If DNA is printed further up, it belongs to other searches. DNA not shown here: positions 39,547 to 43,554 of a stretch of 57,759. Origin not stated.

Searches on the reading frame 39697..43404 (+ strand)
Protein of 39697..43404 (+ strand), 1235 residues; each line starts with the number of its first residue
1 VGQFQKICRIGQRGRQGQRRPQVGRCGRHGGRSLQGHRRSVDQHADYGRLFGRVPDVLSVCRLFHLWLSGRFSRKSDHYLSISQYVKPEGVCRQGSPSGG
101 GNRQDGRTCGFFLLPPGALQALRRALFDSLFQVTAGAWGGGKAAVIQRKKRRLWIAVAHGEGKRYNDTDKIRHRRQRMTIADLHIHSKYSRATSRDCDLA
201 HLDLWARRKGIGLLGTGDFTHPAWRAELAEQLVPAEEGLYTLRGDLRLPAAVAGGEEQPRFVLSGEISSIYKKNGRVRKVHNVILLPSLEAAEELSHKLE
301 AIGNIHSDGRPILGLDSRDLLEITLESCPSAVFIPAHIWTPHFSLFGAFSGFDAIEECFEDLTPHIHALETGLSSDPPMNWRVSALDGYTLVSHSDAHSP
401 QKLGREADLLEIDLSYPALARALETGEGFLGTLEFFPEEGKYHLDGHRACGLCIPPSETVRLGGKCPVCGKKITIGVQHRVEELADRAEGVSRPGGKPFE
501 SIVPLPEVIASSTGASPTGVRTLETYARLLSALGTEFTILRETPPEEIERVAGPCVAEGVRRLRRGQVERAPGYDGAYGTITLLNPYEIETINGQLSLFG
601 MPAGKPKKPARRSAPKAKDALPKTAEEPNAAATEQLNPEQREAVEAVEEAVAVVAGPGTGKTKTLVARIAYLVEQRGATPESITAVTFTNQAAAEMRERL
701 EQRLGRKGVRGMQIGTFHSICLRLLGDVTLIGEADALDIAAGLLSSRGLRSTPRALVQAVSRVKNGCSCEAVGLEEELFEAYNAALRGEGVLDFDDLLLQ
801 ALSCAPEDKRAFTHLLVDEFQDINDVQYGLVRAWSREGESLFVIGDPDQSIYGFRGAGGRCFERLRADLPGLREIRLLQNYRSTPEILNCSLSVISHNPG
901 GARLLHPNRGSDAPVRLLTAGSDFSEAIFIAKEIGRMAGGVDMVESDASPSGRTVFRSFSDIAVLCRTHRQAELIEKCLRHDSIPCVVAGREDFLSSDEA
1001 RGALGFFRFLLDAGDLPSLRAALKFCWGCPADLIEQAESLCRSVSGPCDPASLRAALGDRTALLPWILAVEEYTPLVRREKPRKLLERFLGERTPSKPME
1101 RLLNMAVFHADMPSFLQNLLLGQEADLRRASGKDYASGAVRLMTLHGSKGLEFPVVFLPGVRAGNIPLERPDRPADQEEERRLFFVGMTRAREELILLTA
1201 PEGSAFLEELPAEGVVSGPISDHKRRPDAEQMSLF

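Call 75: search_protein_families(library=pfam, proteins=[window:39697-43404:+], max_evalue=0.00001)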
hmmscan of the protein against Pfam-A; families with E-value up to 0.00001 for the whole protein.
window:39697-43404:+ (1235 aa): 5 families
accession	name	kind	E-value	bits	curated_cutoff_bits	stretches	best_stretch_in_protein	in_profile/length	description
PF00580.27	UvrD-helicase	-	1.3e-56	192.8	23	2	636-725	1-90/271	UvrD/REP helicase N-terminal domain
PF13361.12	UvrD_C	-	5e-37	128.6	25.6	2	1136-1198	284-346/350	UvrD-like helicase C-terminal domain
PF13245.12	AAA_19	-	2.2e-28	99.5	25.1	1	640-855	1-134/134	AAA domain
PF13538.12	UvrD_C_2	-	4.3e-10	39.7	27.4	1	1140-1198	2-52/52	UvrD-like helicase C-terminal domain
PF13604.12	AAA_30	-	1.1e-06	29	27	0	635-701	1-67/191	AAA domain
